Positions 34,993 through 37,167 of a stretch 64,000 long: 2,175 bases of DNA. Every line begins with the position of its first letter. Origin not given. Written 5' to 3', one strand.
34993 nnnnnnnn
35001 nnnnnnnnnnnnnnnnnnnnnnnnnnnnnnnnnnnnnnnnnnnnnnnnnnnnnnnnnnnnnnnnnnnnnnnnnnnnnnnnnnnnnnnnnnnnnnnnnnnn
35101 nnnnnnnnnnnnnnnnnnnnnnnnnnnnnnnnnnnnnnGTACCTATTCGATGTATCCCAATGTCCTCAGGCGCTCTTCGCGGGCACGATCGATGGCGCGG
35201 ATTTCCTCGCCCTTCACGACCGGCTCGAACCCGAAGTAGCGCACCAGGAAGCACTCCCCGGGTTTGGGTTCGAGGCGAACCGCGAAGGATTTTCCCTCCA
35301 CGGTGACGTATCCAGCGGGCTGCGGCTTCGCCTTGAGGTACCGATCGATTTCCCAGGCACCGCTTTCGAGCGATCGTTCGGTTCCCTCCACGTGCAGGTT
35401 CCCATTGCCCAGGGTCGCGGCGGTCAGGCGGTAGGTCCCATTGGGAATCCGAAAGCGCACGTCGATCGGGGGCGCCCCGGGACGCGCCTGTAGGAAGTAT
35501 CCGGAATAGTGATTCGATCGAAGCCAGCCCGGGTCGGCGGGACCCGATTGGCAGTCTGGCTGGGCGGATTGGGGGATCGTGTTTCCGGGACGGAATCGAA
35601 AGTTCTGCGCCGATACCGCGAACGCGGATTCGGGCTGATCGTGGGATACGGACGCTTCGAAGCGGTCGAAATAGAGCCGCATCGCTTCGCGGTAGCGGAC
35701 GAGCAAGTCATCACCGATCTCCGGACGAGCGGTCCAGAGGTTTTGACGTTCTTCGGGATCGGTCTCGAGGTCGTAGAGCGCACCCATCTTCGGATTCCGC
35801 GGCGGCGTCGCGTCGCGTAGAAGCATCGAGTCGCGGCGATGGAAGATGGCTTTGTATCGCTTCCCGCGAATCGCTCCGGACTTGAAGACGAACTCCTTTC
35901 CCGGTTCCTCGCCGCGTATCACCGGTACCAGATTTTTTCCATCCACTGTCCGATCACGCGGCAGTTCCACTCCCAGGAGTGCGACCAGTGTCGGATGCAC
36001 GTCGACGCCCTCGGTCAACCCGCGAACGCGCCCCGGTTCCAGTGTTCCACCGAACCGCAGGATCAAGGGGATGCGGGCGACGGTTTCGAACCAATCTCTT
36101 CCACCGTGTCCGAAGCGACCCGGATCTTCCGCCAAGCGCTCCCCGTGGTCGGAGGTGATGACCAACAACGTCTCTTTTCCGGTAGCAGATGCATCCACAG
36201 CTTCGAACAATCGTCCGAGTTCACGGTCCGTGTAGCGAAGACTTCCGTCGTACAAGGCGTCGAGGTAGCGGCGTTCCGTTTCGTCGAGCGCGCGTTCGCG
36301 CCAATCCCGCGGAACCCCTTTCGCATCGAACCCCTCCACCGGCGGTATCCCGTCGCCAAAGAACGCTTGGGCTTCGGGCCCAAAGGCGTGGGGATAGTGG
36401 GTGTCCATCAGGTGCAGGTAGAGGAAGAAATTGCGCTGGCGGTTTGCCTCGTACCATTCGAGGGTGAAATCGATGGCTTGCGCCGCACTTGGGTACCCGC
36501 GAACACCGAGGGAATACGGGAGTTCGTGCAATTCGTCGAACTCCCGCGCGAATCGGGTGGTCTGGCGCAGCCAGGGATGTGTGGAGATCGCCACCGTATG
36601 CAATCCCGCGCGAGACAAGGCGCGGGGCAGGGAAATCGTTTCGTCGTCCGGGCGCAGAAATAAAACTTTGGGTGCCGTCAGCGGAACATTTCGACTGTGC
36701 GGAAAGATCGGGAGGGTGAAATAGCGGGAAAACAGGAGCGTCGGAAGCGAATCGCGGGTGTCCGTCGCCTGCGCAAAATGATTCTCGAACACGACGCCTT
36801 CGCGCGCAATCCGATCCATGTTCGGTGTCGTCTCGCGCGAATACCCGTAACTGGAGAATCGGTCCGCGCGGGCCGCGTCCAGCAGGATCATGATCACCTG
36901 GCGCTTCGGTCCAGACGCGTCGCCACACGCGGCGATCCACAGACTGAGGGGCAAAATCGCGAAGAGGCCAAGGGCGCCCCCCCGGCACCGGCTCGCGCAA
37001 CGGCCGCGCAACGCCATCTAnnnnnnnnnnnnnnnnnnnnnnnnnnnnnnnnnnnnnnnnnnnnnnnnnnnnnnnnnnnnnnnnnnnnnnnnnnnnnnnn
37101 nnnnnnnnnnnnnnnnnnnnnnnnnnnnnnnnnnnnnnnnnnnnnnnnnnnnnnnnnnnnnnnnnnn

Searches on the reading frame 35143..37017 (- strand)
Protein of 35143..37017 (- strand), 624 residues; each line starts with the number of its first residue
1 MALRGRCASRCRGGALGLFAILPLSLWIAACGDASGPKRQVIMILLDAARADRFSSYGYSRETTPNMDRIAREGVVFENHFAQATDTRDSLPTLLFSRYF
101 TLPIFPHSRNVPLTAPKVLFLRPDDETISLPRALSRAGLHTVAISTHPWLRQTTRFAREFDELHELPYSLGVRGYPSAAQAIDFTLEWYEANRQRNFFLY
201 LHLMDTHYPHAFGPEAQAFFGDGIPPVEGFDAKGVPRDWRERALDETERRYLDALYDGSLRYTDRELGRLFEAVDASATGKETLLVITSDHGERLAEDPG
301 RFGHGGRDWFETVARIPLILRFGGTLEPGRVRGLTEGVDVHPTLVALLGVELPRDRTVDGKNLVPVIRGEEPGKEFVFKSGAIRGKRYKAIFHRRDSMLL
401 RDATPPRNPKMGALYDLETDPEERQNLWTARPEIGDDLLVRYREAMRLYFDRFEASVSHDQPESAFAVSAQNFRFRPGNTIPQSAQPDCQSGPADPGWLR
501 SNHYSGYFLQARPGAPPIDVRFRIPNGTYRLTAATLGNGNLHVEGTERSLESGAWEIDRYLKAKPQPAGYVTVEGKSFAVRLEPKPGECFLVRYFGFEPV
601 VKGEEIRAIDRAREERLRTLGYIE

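Call 15: search_protein_families(library=pfam, proteins=[window:35143-37017:-], max_evalue=0.001)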
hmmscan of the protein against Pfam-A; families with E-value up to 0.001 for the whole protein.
window:35143-37017:- (624 aa): 3 families
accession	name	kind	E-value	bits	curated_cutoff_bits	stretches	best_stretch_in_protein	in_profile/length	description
PF00884.28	Sulfatase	-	6.5e-42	144.3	25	1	40-350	2-301/301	Sulfatase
PF01663.27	Phosphodiest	-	1.3e-08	35.3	23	1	187-292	147-220/342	Type I phosphodiesterase / nucleotide pyrophosphatase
PF16347.10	SGSH_C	-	6.7e-08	33.3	29.3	1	310-429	12-133/154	N-sulphoglucosamine sulphohydrolase, C-terminal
